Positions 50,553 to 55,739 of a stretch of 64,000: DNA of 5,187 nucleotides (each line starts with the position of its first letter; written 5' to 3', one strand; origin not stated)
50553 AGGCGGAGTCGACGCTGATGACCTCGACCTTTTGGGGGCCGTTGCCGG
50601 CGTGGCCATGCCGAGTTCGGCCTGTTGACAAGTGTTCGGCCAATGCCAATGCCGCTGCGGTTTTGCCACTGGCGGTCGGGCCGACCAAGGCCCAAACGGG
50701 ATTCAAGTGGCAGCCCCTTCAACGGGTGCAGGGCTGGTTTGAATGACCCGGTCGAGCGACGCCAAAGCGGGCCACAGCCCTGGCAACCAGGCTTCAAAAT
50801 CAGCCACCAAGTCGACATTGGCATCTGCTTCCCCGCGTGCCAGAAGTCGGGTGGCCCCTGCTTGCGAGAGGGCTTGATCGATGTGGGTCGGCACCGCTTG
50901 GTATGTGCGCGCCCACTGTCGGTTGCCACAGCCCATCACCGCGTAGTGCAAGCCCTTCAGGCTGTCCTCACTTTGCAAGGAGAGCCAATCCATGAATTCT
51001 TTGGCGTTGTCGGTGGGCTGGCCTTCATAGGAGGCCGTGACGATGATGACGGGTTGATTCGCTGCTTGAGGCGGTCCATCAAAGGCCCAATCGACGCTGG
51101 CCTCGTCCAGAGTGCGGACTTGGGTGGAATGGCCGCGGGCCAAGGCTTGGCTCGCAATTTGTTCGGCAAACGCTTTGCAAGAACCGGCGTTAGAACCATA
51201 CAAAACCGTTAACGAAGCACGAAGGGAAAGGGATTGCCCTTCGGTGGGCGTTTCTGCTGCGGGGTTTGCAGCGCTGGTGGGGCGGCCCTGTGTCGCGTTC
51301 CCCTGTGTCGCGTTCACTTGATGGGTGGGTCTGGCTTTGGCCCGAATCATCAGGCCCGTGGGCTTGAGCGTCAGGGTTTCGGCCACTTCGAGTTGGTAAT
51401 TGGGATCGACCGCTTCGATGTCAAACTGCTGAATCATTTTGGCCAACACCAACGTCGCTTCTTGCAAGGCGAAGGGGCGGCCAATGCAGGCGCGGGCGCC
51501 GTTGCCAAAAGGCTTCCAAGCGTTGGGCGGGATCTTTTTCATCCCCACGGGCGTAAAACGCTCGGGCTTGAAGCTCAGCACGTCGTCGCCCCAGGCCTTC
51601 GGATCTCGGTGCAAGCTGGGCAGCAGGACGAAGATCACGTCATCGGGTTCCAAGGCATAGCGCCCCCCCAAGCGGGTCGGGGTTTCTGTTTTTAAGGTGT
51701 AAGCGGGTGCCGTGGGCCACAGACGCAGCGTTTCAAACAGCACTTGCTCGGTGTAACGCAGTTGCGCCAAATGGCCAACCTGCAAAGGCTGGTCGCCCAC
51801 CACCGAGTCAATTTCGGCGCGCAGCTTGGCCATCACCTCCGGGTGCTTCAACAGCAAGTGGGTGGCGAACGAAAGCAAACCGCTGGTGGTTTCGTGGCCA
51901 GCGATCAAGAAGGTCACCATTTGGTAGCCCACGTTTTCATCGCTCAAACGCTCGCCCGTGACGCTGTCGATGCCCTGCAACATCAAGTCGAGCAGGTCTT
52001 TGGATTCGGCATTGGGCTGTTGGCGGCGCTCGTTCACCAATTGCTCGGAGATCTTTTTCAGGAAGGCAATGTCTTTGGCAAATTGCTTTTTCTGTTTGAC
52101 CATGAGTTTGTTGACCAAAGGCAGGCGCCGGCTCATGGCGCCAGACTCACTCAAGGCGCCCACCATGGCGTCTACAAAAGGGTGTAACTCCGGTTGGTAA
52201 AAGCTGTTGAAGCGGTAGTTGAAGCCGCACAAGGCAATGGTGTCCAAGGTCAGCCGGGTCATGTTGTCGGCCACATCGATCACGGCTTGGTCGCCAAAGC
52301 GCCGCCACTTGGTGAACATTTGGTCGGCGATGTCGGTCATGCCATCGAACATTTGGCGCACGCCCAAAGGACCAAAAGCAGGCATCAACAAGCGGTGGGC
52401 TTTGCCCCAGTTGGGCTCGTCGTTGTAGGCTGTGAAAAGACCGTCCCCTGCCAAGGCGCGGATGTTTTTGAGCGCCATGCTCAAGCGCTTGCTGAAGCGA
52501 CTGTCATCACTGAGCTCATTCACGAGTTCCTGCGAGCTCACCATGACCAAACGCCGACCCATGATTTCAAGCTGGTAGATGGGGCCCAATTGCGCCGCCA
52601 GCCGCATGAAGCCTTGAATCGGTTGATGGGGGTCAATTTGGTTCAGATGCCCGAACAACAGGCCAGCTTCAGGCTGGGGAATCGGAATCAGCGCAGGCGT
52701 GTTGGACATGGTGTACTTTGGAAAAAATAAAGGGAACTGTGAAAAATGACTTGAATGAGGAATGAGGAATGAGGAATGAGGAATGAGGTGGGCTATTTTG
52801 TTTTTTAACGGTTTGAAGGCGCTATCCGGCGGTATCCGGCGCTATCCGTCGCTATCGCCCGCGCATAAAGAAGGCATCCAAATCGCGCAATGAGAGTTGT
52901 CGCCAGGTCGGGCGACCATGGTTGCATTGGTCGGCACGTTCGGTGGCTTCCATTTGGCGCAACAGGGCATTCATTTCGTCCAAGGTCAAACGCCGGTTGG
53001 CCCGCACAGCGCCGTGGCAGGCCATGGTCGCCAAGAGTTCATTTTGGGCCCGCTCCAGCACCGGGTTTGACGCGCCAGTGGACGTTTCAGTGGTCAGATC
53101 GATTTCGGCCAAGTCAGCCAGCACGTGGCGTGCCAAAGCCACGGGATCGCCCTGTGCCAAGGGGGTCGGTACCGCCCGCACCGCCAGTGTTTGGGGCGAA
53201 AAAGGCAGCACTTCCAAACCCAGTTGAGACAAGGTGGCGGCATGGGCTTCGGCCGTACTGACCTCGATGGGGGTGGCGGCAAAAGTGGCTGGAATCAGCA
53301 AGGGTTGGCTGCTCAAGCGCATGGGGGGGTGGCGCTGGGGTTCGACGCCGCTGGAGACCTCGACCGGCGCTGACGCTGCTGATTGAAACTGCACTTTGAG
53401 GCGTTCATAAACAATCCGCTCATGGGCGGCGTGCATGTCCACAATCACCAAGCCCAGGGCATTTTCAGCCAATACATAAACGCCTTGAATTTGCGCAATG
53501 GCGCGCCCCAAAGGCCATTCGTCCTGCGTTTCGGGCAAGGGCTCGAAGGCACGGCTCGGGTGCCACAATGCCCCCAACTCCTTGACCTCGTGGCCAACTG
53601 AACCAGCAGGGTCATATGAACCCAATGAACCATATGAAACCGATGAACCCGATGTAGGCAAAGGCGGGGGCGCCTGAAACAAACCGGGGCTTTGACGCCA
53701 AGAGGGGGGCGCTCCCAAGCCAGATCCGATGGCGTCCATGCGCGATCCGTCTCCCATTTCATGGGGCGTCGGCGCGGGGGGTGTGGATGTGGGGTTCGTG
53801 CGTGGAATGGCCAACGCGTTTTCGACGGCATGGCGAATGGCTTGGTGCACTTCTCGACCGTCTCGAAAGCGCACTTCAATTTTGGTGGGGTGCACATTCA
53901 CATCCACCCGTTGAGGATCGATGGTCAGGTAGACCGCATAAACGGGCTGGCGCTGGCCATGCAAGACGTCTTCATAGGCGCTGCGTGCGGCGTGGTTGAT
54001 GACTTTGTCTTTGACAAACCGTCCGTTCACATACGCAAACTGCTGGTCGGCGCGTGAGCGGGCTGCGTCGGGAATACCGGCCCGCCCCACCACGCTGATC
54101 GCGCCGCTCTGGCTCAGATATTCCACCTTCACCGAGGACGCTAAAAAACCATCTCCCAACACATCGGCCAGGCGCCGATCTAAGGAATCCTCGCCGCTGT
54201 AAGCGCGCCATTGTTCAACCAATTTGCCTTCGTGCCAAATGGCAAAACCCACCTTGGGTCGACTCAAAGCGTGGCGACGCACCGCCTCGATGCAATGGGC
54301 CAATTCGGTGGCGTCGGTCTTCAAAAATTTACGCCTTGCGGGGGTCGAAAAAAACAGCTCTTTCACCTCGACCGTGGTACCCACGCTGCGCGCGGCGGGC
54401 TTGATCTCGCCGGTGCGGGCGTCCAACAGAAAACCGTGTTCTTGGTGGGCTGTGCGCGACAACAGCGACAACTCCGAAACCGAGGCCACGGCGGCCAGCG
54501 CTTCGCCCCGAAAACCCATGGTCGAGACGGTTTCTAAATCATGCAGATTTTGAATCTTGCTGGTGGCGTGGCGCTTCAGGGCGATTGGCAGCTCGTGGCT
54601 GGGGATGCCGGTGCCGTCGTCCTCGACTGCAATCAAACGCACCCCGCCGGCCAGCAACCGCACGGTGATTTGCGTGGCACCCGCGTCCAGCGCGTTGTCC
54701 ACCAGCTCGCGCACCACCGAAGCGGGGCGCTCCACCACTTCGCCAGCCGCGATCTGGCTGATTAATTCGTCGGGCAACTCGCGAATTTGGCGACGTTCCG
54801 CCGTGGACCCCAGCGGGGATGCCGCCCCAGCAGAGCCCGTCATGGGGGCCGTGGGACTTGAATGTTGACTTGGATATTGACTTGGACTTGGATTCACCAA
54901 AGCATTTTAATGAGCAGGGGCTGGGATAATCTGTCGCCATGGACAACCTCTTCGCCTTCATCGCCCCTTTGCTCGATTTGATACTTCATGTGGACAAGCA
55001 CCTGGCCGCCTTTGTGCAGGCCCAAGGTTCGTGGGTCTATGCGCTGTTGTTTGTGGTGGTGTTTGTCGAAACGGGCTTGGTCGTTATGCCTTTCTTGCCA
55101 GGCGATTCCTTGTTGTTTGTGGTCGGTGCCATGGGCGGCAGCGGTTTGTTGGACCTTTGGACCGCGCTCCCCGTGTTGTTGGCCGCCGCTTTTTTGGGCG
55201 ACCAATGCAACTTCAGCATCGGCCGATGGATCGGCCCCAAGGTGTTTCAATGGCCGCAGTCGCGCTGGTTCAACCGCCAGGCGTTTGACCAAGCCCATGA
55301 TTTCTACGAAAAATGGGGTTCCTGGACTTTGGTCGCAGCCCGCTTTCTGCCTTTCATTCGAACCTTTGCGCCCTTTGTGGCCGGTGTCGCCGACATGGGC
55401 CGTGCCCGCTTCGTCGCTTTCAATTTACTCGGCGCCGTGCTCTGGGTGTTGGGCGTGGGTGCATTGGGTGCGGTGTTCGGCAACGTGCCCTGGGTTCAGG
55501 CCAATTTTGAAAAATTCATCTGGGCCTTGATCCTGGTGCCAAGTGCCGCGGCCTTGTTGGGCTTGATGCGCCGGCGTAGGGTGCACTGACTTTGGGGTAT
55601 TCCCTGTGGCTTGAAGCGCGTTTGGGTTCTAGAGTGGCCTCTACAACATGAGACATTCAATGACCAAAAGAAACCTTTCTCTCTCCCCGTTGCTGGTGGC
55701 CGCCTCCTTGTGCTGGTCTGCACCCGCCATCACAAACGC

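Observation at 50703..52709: Natural two-domain P450-FMN protein: a BM3-like heme domain plus flavodoxin with no FAD/NADPH reductase domain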

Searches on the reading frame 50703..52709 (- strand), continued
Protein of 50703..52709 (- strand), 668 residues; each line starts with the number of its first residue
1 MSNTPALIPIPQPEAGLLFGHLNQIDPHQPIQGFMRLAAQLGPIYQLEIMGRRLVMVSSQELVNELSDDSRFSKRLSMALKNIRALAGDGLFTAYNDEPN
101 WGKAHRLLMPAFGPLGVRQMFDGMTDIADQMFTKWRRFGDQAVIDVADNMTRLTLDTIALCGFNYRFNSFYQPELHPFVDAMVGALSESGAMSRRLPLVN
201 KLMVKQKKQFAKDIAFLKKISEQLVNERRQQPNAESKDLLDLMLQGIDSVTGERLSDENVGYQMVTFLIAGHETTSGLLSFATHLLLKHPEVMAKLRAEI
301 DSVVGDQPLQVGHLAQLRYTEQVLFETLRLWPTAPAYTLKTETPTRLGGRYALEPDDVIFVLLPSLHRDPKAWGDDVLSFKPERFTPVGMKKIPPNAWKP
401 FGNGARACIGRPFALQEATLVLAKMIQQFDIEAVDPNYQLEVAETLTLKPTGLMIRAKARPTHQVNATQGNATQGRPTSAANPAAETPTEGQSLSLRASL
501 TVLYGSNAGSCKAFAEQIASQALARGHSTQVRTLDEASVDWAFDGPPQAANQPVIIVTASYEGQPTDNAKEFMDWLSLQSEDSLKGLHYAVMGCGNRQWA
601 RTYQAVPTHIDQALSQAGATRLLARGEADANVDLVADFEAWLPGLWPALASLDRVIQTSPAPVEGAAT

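Call 54: predict_structure(alignment_id=A2)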
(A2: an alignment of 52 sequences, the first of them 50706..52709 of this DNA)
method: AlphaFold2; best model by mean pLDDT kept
length: 668 residues; sequences in the alignment: 52
mean_pLDDT: 86.4   pTM: 0.83
mean pLDDT of the five models: 86.4, 83.5, 83.2, 83.1, 81.4
residues with pLDDT >= 90: 378; 70-90: 214; 50-70: 45; < 50: 31
segments of 3 or more residues with pLDDT < 50: 465-486, 664-668
pLDDT, mean of each block of 10 residues (from residue 1): 77 88 86 93 93 92 87 79 77 63 82 82 96 96 96 95 91 88 88 86 94 93 92 79 86 89 89 93 98 98 94 91 95 89 94 95 92 94 91 78 63 90 98 97 86 97 56 39 47 72 89 94 94 94 82 93 84 95 95 77 85 97 92 81 96 83 47
secondary structure, 60 per line:
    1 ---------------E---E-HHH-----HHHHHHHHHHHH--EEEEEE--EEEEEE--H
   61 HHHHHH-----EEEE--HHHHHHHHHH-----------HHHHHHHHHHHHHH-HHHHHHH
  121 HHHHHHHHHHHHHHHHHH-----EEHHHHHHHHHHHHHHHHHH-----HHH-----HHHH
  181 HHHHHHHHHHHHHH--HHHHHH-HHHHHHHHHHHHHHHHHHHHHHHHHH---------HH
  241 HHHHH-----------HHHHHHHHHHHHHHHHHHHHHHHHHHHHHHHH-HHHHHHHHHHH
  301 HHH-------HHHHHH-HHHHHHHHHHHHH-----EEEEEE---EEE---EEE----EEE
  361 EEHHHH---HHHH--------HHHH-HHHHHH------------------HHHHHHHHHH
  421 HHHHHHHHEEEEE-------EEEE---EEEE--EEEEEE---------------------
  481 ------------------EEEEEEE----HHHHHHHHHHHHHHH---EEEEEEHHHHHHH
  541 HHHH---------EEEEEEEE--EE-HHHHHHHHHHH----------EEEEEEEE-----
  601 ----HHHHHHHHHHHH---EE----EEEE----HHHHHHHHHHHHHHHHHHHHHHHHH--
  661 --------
elements in order: H30-41 E44-49 E52-57 H60-66 E72-75 H78-87 H99-112 H114-138 H146-163 H177-194 H197-202 H204-229 H239-245 H257-288 H290-303 H311-316 H318-330 E336-341 E345-347 E351-353 E358-362 H363-366 H370-373 H382-385 H387-392 H411-428 E429-433 E441-444 E448-451 E454-459 E499-505 H510-524 E528-533 H534-544 E554-561 H567-577 E588-595 H605-616 E626-629 H634-658

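Call 57: fold_search(model_id=the predicted structure, library=pdb)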
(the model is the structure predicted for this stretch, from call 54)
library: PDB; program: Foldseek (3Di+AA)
matches with E <= 10: 1845; with E <= 0.001: 1541
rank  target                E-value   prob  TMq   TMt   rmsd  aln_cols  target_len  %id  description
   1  8dme_A                2.1e-53  1.00  0.65  0.42  28.5       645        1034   43  CYP102A1 in Open Conformation (released 2023-07-19)
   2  5e7y_B                1.2e-41  1.00  0.65  0.95   1.8       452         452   47  Crystal structure of P450 BM3 heme domain M7 variant (released 2017-01-25)
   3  6jmw_A                1.5e-41  1.00  0.66  0.95   1.7       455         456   47  Structure of the Chromium Protoporphyrin IX-Reconstituted CYP102A1 Haem Domain with N-Abietoyl-L-Tryptophan (released 2020-03-18)
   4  8hou_B                1.8e-41  1.00  0.64  0.95   1.8       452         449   47  Crystal structure of the P450 BM3 heme domain mutant F87A-T268V in complex with Im-N-C4-Phe-Phe (released 2023-12-13)
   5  8hos_B                2.2e-41  1.00  0.64  0.94   2.0       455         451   47  Crystal structure of the P450 BM3 heme domain mutant F87A in complex with Im-C6-Phe(4NO2)-Tyr (released 2023-12-13)
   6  7y9k_A                3.7e-41  1.00  0.65  0.95   1.8       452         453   47  Crystal structure of P450 BM3-TMK from Bacillus megaterium (released 2023-06-28)
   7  7ydc_A                4.1e-41  1.00  0.65  0.94   1.8       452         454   47  Crystal structure of the P450 BM3 heme domain mutant F87L/T268V/V78C in complex with N-imidazolyl-pentanoyl-L-phenylal (released 2023-05-24)
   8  8hou_A                4.1e-41  1.00  0.64  0.94   1.9       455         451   47  Crystal structure of the P450 BM3 heme domain mutant F87A-T268V in complex with Im-N-C4-Phe-Phe (released 2023-12-13)
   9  8hop_B                4.1e-41  1.00  0.64  0.94   2.0       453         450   47  Crystal structure of the P450 BM3 heme domain mutant F87A in complex with Im-C6-Nap-Tyr (released 2023-12-13)
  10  7wdi_A                4.5e-41  1.00  0.63  0.94   1.9       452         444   48  Crystal structure of the P450 BM3 heme domain mutant F87K in complex with N-imidazolyl-hexanoyl-L-phenylalanine and hy (released 2022-12-28)
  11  4hgh_A                4.7e-41  1.00  0.66  0.95   1.7       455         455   47  Crystal structure of P450 BM3 5F5 heme domain variant complexed with styrene (dataset I) (released 2013-05-01)
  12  9l7u_A                4.7e-41  1.00  0.66  0.95   1.8       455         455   47  Crystal structure of P450 BM3 F87A/V78S/L75N mutant complex with (-)-Ambroxide (released 2026-01-07)
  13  7wy2_A                4.9e-41  1.00  0.65  0.95   1.7       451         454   47  Structure of the Oxomolybdenum Mesoporphyrin IX-Reconstituted CYP102A1 F87A Mutant Haem Domain with N-Enanthyl-L-Proly (released 2023-01-04)
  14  8hoo_A                4.9e-41  1.00  0.64  0.94   2.0       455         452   47  Crystal structure of the P450 BM3 heme domain mutant F87A in complex with Im-C6-Tyr-Nap (released 2023-12-13)
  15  8hor_B                5.2e-41  1.00  0.65  0.95   1.8       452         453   47  Crystal structure of the P450 BM3 heme domain mutant F87A in complex with Im-C6-Phe(4CH3)-Tyr (released 2023-12-13)
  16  7yjd_B                5.2e-41  1.00  0.64  0.94   1.9       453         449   47  Crystal structure of the P450 BM3 heme domain mutant F87A in complex with N-imidazolyl-hexanoyl-L-phenylalanine and hy (released 2023-07-26)
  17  8jc3_A                6.0e-41  1.00  0.64  0.94   2.0       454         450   48  Crystal structure of the P450 BM3 heme domain mutant F87A-T268V in complex with Pyd-N-C4-Phe and hydroxylamine (released 2023-12-27)
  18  8hon_B                6.3e-41  1.00  0.64  0.95   1.9       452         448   48  Crystal structure of the P450 BM3 heme domain mutant F87A in complex with Im-C6-Tyr-Tyr (released 2023-12-13)
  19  7y9k_B                6.6e-41  1.00  0.65  0.95   1.8       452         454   47  Crystal structure of P450 BM3-TMK from Bacillus megaterium (released 2023-06-28)
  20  8hoo_B                6.6e-41  1.00  0.65  0.95   1.8       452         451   47  Crystal structure of the P450 BM3 heme domain mutant F87A in complex with Im-C6-Tyr-Nap (released 2023-12-13)
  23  5e7y_A                7.6e-41  1.00  0.65  0.95   1.8       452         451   47  Crystal structure of P450 BM3 heme domain M7 variant (released 2017-01-25)
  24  8hon_A                7.6e-41  1.00  0.64  0.95   1.7       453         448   47  Crystal structure of the P450 BM3 heme domain mutant F87A in complex with Im-C6-Tyr-Tyr (released 2023-12-13)
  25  2ij3_B                7.9e-41  1.00  0.65  0.95   1.7       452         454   47  Structure of the A264H mutant of cytochrome P450 BM3 (released 2006-11-07)
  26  7y9j_B                8.7e-41  1.00  0.64  0.95   1.8       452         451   47  Crystal structure of P450 BM3-TMK from Bacillus megaterium in complex with 5-nitro-1,2-benzisoxazole (released 2023-06-28)
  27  1yqp_A                8.7e-41  1.00  0.63  0.94   2.0       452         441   48  T268N mutant cytochrome domain of flavocytochrome P450 BM3 (released 2006-01-31)
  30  2ij3_A                1.0e-40  1.00  0.65  0.95   1.7       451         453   47  Structure of the A264H mutant of cytochrome P450 BM3 (released 2006-11-07)
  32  7ydl_B                1.0e-40  1.00  0.65  0.95   1.9       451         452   47  Crystal structure of the P450 BM3 heme domain mutant F87A/T268I/A184V/A82T in complex with N-imidazolyl-hexanoyl-L-phe (released 2023-07-12)
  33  2nnb_A                1.0e-40  1.00  0.63  0.94   2.0       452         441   48  The Q403K mutant heme domain of flavocytochrome P450 BM3 (released 2007-09-11)
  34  2j4s_A                1.1e-40  1.00  0.65  0.95   1.7       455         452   47  P450 BM3 heme domain in complex with DMSO (released 2007-05-15)
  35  8jc4_B                1.2e-40  1.00  0.64  0.94   1.9       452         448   47  Crystal structure of the P450 BM3 heme domain mutant F87A-T268V in complex with Pyd-Pid-Phe and hydroxylamine (released 2023-12-27)
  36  3m4v_A                1.3e-40  1.00  0.65  0.95   1.8       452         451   48  Crystal structure of the A330P mutant of cytochrome P450 BM3 (released 2011-03-23)
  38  1p0w_B                1.5e-40  1.00  0.64  0.95   1.7       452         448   47  F393W mutant heme domain of flavocytochrome P450 BM3 (released 2003-12-09)
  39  7ydc_B                1.5e-40  1.00  0.65  0.95   1.8       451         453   47  Crystal structure of the P450 BM3 heme domain mutant F87L/T268V/V78C in complex with N-imidazolyl-pentanoyl-L-phenylal (released 2023-05-24)
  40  1fah_A                1.5e-40  1.00  0.65  0.95   1.8       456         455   47  STRUCTURE OF CYTOCHROME P450 (released 1997-02-12)
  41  1yqo_A                1.5e-40  1.00  0.63  0.94   2.0       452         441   48  T268A mutant heme domain of flavocytochrome P450 BM3 (released 2006-01-31)
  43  9l7v_A                1.6e-40  1.00  0.64  0.95   1.8       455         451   47  Crystal structure of P450 BM3 F87A/V78G mutant complex with (-)-Ambroxide (released 2026-01-07)
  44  1p0w_A                1.8e-40  1.00  0.63  0.94   2.0       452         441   48  F393W mutant heme domain of flavocytochrome P450 BM3 (released 2003-12-09)
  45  4dua_A                1.9e-40  1.00  0.65  0.95   1.7       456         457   46  cytochrome P450 BM3h-9D7 MRI sensor, no ligand (released 2012-06-13)
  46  2ij2_A                2.0e-40  1.00  0.64  0.94   2.2       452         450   48  Atomic structure of the heme domain of flavocytochrome P450-BM3 (released 2006-11-07)
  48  1p0x_A                2.2e-40  1.00  0.63  0.94   2.0       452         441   48  F393Y mutant heme domain of flavocytochrome P450 BM3 (released 2003-12-09)
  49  8jc4_A                2.2e-40  1.00  0.64  0.94   1.8       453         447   47  Crystal structure of the P450 BM3 heme domain mutant F87A-T268V in complex with Pyd-Pid-Phe and hydroxylamine (released 2023-12-27)
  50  7ydl_A                2.3e-40  1.00  0.65  0.94   1.9       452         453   47  Crystal structure of the P450 BM3 heme domain mutant F87A/T268I/A184V/A82T in complex with N-imidazolyl-hexanoyl-L-phe (released 2023-07-12)
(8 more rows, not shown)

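Call 58: find_encoding_contigs(protein=P0130, flank=5000, max_places=2)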
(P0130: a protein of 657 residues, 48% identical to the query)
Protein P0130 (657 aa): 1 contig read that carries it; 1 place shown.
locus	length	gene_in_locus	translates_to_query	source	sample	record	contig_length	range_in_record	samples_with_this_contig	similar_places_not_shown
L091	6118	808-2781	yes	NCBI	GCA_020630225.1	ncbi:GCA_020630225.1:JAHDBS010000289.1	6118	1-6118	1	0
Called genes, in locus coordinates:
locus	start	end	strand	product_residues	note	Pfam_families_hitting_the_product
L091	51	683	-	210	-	PF00440:TetR_N, PF14278:TetR_C_8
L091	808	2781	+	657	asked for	PF00067:p450, PF00258:Flavodoxin_1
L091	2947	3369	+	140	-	PF00583:Acetyltransf_1, PF13523:Acetyltransf_8 (weak), PF13673:Acetyltransf_10, PF13508:Acetyltransf_7, PF08445:FR47 (weak)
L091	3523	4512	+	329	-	PF25231:DUF7847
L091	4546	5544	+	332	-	PF25231:DUF7847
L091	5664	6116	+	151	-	?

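Call 59: find_encoding_contigs(protein=P0273, flank=5000, max_places=2)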
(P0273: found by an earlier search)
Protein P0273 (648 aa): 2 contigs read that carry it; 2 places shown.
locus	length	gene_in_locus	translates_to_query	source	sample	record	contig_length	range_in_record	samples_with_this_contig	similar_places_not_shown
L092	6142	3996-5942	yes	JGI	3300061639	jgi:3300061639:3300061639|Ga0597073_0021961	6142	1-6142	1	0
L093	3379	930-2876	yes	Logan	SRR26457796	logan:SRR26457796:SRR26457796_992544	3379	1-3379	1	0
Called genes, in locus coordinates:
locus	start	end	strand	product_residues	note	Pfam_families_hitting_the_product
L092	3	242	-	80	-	?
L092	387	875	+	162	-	PF01475:FUR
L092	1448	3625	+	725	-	PF25183:OMP_b-brl_4 (weak), PF00593:TonB_dep_Rec_b-barrel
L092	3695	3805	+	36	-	-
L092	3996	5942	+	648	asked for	PF00067:p450, PF00258:Flavodoxin_1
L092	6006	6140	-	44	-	?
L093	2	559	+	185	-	?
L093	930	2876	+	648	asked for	PF00067:p450, PF00258:Flavodoxin_1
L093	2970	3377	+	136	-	?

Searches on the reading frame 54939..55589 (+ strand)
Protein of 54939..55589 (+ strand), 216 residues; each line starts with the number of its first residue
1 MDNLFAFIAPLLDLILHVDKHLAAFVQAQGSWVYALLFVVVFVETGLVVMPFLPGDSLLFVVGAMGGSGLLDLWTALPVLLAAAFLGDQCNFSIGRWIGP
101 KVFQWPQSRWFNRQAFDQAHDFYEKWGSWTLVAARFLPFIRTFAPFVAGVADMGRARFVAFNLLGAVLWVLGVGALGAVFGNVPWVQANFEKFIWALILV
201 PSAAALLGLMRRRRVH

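Call 52: search_protein_families(library=pfam, proteins=[window:54939-55589:+], max_evalue=0.00001)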
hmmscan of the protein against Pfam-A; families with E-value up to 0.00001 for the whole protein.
window:54939-55589:+ (216 aa): 1 family
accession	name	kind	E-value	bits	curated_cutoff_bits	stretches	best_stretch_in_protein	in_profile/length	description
PF09335.16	VTT_dom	-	8.8e-19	68.6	33.9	1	53-178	1-122/123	VTT domain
